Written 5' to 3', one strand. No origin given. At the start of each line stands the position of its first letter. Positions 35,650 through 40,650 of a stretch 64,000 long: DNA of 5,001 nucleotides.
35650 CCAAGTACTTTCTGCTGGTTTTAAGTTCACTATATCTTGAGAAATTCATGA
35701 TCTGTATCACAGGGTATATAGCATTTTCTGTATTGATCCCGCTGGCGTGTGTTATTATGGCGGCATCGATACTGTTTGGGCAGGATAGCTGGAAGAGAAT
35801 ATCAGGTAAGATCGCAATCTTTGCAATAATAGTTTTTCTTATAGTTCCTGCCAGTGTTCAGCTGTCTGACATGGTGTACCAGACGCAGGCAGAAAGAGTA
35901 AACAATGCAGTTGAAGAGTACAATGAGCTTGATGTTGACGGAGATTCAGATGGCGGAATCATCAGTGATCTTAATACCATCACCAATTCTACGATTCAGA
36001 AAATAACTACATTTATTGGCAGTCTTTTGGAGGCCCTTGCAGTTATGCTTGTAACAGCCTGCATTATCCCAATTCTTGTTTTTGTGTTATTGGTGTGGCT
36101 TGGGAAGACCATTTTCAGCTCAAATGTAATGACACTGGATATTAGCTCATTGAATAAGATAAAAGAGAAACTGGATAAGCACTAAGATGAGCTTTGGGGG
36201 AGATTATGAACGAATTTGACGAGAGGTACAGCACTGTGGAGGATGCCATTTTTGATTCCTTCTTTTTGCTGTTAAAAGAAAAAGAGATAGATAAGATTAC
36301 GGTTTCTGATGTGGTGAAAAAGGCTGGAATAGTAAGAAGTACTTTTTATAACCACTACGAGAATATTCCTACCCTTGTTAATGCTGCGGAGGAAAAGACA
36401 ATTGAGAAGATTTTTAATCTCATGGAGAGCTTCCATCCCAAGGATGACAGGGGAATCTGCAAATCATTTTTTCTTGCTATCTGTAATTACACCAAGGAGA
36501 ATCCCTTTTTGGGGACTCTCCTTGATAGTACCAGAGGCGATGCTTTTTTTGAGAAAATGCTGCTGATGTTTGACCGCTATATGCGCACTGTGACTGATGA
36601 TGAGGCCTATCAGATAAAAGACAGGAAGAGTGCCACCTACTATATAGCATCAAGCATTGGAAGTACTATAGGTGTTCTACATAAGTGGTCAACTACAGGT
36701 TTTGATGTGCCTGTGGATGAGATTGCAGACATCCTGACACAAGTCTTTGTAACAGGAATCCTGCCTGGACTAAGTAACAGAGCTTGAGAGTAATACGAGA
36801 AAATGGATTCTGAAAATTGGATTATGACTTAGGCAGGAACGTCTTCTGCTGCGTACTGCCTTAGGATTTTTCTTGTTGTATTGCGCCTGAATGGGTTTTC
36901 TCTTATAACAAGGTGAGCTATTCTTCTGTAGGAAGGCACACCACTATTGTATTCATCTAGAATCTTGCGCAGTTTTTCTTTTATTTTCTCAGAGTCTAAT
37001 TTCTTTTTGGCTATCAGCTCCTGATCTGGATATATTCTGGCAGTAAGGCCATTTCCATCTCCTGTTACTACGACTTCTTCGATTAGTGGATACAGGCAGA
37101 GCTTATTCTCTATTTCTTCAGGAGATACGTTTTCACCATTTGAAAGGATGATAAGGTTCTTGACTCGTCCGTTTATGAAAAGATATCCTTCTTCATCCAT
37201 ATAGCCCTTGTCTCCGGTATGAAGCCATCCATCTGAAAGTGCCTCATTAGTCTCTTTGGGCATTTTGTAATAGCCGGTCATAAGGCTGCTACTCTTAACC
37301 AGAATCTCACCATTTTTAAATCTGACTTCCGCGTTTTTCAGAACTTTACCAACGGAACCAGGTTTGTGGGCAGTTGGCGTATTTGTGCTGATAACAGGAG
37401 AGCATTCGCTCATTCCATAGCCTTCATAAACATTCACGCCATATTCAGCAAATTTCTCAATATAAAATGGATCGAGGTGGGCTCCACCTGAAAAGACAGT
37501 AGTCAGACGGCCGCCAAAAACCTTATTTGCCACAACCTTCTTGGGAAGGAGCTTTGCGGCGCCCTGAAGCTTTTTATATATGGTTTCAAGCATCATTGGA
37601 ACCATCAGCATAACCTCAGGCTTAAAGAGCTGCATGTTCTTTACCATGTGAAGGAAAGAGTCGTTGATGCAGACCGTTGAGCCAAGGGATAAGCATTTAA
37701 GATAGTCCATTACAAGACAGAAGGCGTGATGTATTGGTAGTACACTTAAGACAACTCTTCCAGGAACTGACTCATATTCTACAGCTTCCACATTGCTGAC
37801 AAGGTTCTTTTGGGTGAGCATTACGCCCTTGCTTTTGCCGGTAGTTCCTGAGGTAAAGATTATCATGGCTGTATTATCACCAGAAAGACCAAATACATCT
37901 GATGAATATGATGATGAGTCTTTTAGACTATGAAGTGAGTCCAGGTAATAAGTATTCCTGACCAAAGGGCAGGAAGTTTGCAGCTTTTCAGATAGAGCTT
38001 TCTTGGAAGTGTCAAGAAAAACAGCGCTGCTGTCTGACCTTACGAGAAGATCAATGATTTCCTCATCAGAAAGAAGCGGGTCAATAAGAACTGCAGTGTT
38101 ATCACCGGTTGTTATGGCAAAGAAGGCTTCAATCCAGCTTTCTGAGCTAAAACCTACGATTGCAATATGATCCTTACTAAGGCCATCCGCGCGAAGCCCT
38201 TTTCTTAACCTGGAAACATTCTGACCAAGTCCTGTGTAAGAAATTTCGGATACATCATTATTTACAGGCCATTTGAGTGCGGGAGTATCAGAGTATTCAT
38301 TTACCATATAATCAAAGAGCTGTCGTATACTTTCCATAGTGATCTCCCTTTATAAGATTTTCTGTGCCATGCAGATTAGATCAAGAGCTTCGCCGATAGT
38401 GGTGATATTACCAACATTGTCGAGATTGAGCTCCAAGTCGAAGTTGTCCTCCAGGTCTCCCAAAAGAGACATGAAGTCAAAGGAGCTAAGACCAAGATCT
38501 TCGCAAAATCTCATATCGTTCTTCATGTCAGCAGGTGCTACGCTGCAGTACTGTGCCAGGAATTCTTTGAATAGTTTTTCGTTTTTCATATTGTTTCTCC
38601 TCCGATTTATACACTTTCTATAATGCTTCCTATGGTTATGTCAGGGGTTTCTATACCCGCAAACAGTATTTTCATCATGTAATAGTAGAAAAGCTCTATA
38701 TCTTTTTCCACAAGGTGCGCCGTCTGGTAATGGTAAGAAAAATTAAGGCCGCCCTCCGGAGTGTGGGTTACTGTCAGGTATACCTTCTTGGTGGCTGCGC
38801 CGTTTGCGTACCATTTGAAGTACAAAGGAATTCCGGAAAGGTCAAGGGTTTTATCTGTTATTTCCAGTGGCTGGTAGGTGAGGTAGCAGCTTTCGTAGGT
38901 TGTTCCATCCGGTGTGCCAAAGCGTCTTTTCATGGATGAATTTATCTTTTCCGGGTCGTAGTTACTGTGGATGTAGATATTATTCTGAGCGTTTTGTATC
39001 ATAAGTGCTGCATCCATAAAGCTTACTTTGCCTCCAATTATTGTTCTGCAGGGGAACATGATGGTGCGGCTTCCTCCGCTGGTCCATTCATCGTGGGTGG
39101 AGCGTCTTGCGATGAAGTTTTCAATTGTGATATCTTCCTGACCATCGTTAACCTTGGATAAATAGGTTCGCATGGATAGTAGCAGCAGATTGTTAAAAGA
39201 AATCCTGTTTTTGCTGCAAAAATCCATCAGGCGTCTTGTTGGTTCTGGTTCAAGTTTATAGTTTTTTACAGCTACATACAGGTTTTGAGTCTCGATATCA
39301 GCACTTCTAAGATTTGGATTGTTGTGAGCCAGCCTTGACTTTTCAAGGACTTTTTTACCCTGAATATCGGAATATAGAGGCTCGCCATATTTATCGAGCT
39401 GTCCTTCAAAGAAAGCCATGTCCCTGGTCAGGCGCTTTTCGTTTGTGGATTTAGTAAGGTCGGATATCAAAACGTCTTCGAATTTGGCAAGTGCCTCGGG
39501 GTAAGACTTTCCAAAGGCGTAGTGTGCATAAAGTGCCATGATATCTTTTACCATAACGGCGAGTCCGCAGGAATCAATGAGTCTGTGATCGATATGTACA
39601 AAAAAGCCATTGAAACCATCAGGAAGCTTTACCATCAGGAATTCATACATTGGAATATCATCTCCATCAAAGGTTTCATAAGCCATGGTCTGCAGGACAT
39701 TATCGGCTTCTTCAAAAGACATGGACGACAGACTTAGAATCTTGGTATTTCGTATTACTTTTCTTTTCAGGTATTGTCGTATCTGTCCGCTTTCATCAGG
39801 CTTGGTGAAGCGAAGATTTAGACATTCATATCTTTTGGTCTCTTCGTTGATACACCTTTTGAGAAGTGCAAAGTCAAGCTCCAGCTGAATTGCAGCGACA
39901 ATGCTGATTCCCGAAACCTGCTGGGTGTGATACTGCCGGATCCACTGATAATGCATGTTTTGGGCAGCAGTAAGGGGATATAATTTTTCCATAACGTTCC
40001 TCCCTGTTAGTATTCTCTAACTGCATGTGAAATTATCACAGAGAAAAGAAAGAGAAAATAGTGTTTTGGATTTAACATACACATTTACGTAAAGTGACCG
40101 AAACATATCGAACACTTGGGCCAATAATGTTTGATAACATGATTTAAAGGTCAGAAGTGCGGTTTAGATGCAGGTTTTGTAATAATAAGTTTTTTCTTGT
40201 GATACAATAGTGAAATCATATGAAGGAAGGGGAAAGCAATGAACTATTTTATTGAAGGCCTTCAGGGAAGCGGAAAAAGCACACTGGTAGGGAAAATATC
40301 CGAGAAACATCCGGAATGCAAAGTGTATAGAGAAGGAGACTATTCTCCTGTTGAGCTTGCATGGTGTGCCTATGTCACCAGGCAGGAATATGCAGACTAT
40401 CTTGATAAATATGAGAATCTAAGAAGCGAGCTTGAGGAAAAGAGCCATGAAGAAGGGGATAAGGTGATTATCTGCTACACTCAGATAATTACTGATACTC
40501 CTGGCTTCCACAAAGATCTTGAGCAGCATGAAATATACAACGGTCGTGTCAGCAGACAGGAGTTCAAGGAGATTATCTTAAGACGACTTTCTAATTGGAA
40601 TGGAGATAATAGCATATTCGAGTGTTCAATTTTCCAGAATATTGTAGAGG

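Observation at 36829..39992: Minimal NRPS-like C-ACP-A cluster: candidate fatty-acid-amide (acyl-amine conjugate) pathway with a variant condensation active site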

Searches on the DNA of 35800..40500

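Call 60: search_rna_families(source=window, start=35800, end=40500, threshold=evalue, max_evalue=0.1)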
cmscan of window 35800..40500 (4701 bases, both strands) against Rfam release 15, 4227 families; matches with E-value up to 0.1: 0.
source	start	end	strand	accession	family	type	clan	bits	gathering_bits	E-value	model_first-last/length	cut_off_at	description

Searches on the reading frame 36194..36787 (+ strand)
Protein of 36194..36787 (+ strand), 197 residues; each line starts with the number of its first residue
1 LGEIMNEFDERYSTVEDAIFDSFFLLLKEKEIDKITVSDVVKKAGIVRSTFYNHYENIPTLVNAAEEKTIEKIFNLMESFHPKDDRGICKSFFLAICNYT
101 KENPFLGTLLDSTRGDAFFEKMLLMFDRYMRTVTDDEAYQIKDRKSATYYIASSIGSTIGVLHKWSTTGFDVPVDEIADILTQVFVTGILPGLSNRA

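Call 3: search_protein_families(library=pfam, proteins=[window:36194-36787:+], max_evalue=0.01)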
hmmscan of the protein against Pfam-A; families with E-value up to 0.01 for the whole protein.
window:36194-36787:+ (197 aa): 3 families
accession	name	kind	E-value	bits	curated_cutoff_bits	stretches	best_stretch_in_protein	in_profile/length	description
PF14278.11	TetR_C_8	-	6.2e-08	33.1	26.1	1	91-185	5-101/103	Transcriptional regulator C-terminal region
PF00440.29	TetR_N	-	2.9e-05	24.2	24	1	26-64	8-46/47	Bacterial regulatory proteins, tetR family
PF19776.5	DUF6262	-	0.0012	19.4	29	1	30-75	29-72/110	Family of unknown function (DUF6262)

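Call 4: search_protein_families(library=ncbifam, proteins=[window:36194-36787:+], max_evalue=0.01)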
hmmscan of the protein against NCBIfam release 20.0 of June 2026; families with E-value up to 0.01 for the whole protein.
window:36194-36787:+ (197 aa): 6 families
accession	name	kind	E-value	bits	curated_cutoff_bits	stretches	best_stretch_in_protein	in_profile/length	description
TIGR02366.1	DHAK_reg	equivalog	6.2e-07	29.6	129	1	19-137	8-121/176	dihydroxyacetone kinase transcriptional activator DhaS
NF003361.0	PRK04435.1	equivalog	0.00061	19.6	131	1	26-77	29-78/148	ACT domain-containing protein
TIGR03968.1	mycofact_TetR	equivalog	0.0017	17.9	224.9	1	11-78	6-73/190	mycofactocin system transcriptional regulator MftR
NF051852.1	efflux_TF_MtrR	exception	0.002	17.9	280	0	29-92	25-88/205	multidrug efflux system transcriptional repressor MtrR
NF000040.3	Tn10_TetC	equivalog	0.0027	17.9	425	0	6-68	5-67/197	tetracyline resistance-associated transcriptional repressor TetC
NF007949.0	PRK10668.1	equivalog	0.0066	15.9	271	1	17-94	14-94/216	multidrug efflux transporter transcriptional repressor AcrR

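Call 36: search_solved_structures(query=window:36194-36787:+, max_evalue=0.01)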
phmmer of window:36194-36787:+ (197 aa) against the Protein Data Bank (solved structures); distinct sequences matched with E-value up to 0.01: 10.
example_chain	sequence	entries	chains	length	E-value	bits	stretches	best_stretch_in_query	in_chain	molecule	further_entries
3kkc_A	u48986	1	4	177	3.4e-08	36.6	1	12-69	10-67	TetR family Transcriptional regulator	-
2f07_A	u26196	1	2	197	6.3e-06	29.2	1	19-71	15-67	YvdT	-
2iu5_A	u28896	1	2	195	0.00029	23.8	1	18-75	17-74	HTH-TYPE DHAKLM OPERON TRANSCRIPTIONAL ACTIVATOR DHAS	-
2eh3_A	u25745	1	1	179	0.00084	22.3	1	26-122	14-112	Transcriptional regulator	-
4mk6_A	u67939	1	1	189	0.001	22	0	17-181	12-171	Probable Dihydroxyacetone Kinase Regulator DHSK_reg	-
2zcm_A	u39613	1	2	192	0.001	22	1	14-81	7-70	Biofilm operon icaABCD HTH-type negative transcriptional regulator icaR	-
4me9_A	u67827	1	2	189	0.0013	21.7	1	16-84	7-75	Transcriptional regulator, TetR family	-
2zcn_A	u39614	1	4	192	0.0015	21.4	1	14-80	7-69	Biofilm operon icaABCD HTH-type negative transcriptional regulator icaR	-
5ydp_A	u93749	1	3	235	0.0031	20.4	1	18-72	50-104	TetR transcriptional regulatory protein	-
5d1w_A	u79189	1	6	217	0.0059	19.5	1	14-64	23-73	Rv3249c transcriptional regulator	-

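Call 45: find_homologous_proteins(query=window:36206-36787:+, max_evalue=0.00001)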
Query window:36206-36787:+ (193 aa): 1285 proteins with E <= 0.00001 among 1390 candidates; the best 120 are listed.
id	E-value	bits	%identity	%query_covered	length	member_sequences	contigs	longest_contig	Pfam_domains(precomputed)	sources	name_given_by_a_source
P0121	2.0e-117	407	94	99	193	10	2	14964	PF00440.30,PF14278.12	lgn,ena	-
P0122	6.5e-109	380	86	99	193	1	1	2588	PF14278.12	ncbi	-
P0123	2.0e-108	378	87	99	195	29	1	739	PF14278.12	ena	-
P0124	3.7e-105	367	83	99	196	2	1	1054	PF14278.12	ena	-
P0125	1.1e-103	363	85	99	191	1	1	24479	PF00440.30,PF14278.12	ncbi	-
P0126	2.3e-103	362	85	98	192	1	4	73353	PF00440.30,PF14278.12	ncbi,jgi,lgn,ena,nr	jgi:AcrR family transcriptional regulator|nr:TetR/AcrR family transcriptional regulator [uncultured 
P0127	3.7e-103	361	84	98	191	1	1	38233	PF14278.12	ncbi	-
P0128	6.8e-103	360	82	99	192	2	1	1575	PF00440.30,PF14278.12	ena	-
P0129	3.1e-102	358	81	99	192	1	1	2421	PF00440.30,PF14278.12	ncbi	-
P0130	2.4e-101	355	82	99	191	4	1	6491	PF00440.30,PF14278.12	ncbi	-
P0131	4.7e-101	354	82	98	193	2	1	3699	PF00440.30,PF14278.12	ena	-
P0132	7.7e-101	353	81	99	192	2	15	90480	PF00440.30,PF14278.12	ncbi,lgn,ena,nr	ncbi:MAG: TetR/AcrR family transcriptional regulator [Butyrivibrio sp.]|nr:TetR/AcrR family transcri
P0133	8.6e-101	353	82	99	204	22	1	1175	PF00440.30,PF14278.12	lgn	-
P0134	1.7e-100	352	80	99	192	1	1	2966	PF14278.12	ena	-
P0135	2.2e-100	352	81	99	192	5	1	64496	PF14278.12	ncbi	-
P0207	1.2e-76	274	65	100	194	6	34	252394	PF00440.30,PF14278.12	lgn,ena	-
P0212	1.6e-76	274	60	99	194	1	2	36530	PF00440.30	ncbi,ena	-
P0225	8.2e-76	272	65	97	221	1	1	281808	PF00440.30,PF14278.12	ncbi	-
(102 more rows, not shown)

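Call 52: predict_structure(alignment_id=A2)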
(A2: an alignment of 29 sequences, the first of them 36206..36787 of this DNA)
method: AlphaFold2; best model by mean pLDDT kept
length: 193 residues; sequences in the alignment: 29
mean_pLDDT: 79.8   pTM: 0.77
mean pLDDT of the five models: 79.8, 76.1, 63.6, 58.7, 58.3
residues with pLDDT >= 90: 44; 70-90: 113; 50-70: 24; < 50: 12
segments of 3 or more residues with pLDDT < 50: 1-5, 189-193
pLDDT, mean of each block of 10 residues (from residue 1): 50 88 88 92 84 90 91 83 81 89 84 87 75 60 73 81 89 84 58 39
secondary structure, 60 per line:
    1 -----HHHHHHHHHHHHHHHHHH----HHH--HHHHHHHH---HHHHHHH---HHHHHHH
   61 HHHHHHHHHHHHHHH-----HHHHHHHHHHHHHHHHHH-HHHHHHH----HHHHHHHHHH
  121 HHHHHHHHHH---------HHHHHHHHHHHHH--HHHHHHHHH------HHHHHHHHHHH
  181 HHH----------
elements in order: H6-23 H33-40 H44-50 H54-75 H81-98 H100-106 H111-130 H140-152 H155-163 H170-183

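Call 55: fold_search(model_id=the predicted structure, library=pdb)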
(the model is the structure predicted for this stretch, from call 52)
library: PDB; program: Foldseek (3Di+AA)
matches with E <= 10: 846; with E <= 0.001: 103
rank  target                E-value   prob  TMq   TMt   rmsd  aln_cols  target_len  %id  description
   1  6o6p_B                1.2e-05  1.00  0.61  0.62   6.2       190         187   13  Structure of the regulator FasR from Mycobacterium tuberculosis in complex with DNA (released 2020-03-11)
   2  5gp9_A                2.6e-05  1.00  0.63  0.63   5.9       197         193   17  Structural analysis of fatty acid degradation regulator FadR from Bacillus halodurans (released 2017-03-01)
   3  3whc_C                4.3e-05  1.00  0.60  0.61   6.0       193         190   16  Crystal structure of a transcriptional regulator FadR from Bacillus subtilis in complex with stearoyl-CoA (released 2014-03-19)
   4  6o6n                  4.7e-05  1.00  0.60  0.60   5.5       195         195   14  Structure of the regulator FasR from Mycobacterium tuberculosis in complex with C20-CoA (released 2020-03-11)
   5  3tp3                  5.2e-05  1.00  0.60  0.60   6.9       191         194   16  Structure of HTH-type transcriptional regulator EthR, G106W mutant (released 2011-12-21)
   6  6o6o_B                6.7e-05  1.00  0.62  0.65   5.6       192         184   11  Structure of the regulator FasR from Mycobacterium tuberculosis (released 2020-03-11)
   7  7ngg                  7.0e-05  1.00  0.63  0.63   6.6       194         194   16  Mycobacterium tuberculosis transcriptional regulator EthR with bound inhibitory compound (released 2022-02-23)
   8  5f04                  7.4e-05  1.00  0.61  0.61   6.8       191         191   17  Structure of Transcriptional Regulatory Repressor Protein - EthR from Mycobacterium Tuberculosis in complex with compoun (released 2016-02-03)
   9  5nj0                  7.7e-05  1.00  0.60  0.60   6.7       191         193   16  EthR complex (released 2017-11-15)
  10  5ydp_B                8.5e-05  1.00  0.62  0.65   4.0       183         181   18  Crystal Structure of TetR Family Repressor AlkX from Dietzia sp. Strain DQ12-45-1b Implicated in Biodegradation of n-A (released 2017-10-04)
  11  4m3d                  8.5e-05  1.00  0.61  0.61   6.7       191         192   17  Rapid and efficient design of new inhibitors of Mycobacterium tuberculosis transcriptional repressor EthR using fragment (released 2014-06-25)
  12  6ho1                  9.0e-05  1.00  0.61  0.62   5.9       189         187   17  TRANSCRIPTIONAL REPRESSOR ETHR FROM MYCOBACTERIUM TUBERCULOSIS IN COMPLEX WITH BDM41974 (released 2018-12-26)
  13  3whb_A                9.0e-05  1.00  0.60  0.61   6.1       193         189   16  Crystal structure of FadR from Bacillus subtilis, a transcriptional regulator involved in the regulation of fatty acid (released 2014-03-19)
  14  5nim                  9.0e-05  1.00  0.55  0.54   7.6       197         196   17  EthR complex (released 2017-11-15)
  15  3vpr_B                9.4e-05  1.00  0.59  0.61   6.6       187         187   16  Crystal Structure of a TetR Family Transcriptional Regulator PfmR from Thermus thermophilus HB8 (released 2012-07-11)
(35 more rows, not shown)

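Call 56: find_encoding_contigs(protein=P0212, flank=5000, max_places=2)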
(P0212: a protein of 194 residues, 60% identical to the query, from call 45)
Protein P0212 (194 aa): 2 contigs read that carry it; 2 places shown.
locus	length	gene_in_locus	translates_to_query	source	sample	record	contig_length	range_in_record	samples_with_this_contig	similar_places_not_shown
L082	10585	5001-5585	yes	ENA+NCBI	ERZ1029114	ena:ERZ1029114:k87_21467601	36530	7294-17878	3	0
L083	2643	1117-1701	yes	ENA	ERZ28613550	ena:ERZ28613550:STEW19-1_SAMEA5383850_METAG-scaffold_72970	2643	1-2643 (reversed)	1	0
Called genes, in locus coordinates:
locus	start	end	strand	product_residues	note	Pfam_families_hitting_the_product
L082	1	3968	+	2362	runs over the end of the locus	PF18676:MBG_2 (weak)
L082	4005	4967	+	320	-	PF02129:Peptidase_S15 (faint), PF00561:Abhydrolase_1, PF12146:Hydrolase_4, PF12697:Abhydrolase_6, PF00326:Peptidase_S9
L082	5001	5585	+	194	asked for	PF00440:TetR_N (weak)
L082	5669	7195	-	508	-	PF00501:AMP-binding, PF23562:AMP-binding_C_3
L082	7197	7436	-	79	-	PF00550:PP-binding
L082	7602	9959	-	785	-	PF00072:Response_reg, PF00990:GGDEF, PF00072:Response_reg, PF01966:HD, PF08668:HDOD (weak), PF13487:HD_5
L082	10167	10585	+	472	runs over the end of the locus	PF02900:LigB, PF01871:AMMECR1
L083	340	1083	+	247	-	PF02129:Peptidase_S15 (faint), PF12146:Hydrolase_4, PF00561:Abhydrolase_1, PF12697:Abhydrolase_6, PF00326:Peptidase_S9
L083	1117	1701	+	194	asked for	PF00440:TetR_N (weak)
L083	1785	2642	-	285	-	?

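Call 57: find_encoding_contigs(protein=P0207, flank=5000, max_places=2)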
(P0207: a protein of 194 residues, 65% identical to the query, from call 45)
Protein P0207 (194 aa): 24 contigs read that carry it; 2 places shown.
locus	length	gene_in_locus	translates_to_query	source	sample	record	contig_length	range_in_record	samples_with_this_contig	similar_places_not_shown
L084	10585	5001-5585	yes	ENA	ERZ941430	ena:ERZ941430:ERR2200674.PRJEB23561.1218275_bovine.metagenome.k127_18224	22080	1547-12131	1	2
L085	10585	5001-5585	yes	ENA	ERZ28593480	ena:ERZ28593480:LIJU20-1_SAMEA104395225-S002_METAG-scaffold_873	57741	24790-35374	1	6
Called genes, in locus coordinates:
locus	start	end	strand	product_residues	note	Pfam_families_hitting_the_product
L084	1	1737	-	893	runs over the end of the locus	PF00512:HisKA, PF02518:HATPase_c, PF00072:Response_reg, PF02645:DegV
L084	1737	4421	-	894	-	PF00512:HisKA, PF02518:HATPase_c, PF00072:Response_reg, PF01627:Hpt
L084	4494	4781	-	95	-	-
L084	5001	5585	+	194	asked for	PF00440:TetR_N (faint), PF14278:TetR_C_8 (weak)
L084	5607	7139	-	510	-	PF00501:AMP-binding, PF23562:AMP-binding_C_3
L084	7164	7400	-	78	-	PF00550:PP-binding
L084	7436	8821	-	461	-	PF00668:Condensation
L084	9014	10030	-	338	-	PF00561:Abhydrolase_1 (faint), PF12146:Hydrolase_4, PF12697:Abhydrolase_6 (faint)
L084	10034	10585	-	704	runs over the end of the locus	PF00990:GGDEF (weak), PF00563:EAL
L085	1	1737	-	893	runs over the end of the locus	PF00512:HisKA, PF02518:HATPase_c, PF00072:Response_reg, PF02645:DegV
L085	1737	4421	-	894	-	PF00512:HisKA, PF02518:HATPase_c, PF00072:Response_reg, PF01627:Hpt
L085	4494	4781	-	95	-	-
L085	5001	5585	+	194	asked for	PF00440:TetR_N (faint), PF14278:TetR_C_8 (weak)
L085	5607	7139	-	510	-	PF00501:AMP-binding, PF23562:AMP-binding_C_3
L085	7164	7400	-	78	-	PF00550:PP-binding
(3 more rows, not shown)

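Call 58: find_encoding_contigs(protein=P0225, flank=5000, max_places=2)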
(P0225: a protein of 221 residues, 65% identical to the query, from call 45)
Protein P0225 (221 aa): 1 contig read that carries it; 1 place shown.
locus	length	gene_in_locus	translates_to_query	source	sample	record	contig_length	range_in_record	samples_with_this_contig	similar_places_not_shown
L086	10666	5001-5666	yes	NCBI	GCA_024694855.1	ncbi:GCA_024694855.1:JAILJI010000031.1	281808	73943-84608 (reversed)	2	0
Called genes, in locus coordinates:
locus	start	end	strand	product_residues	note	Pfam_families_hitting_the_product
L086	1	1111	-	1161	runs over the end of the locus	PF00512:HisKA, PF02518:HATPase_c, PF00072:Response_reg, PF02645:DegV, PF01627:Hpt (weak)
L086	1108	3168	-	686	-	PF00512:HisKA, PF02518:HATPase_c, PF00072:Response_reg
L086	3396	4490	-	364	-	PF00756:Esterase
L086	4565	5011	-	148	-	PF10825:DUF2752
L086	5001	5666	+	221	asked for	PF00440:TetR_N (weak), PF14278:TetR_C_8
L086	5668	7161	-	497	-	PF00501:AMP-binding, PF23562:AMP-binding_C_3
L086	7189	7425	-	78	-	PF00550:PP-binding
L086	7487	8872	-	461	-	PF00668:Condensation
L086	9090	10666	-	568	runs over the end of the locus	PF01520:Amidase_3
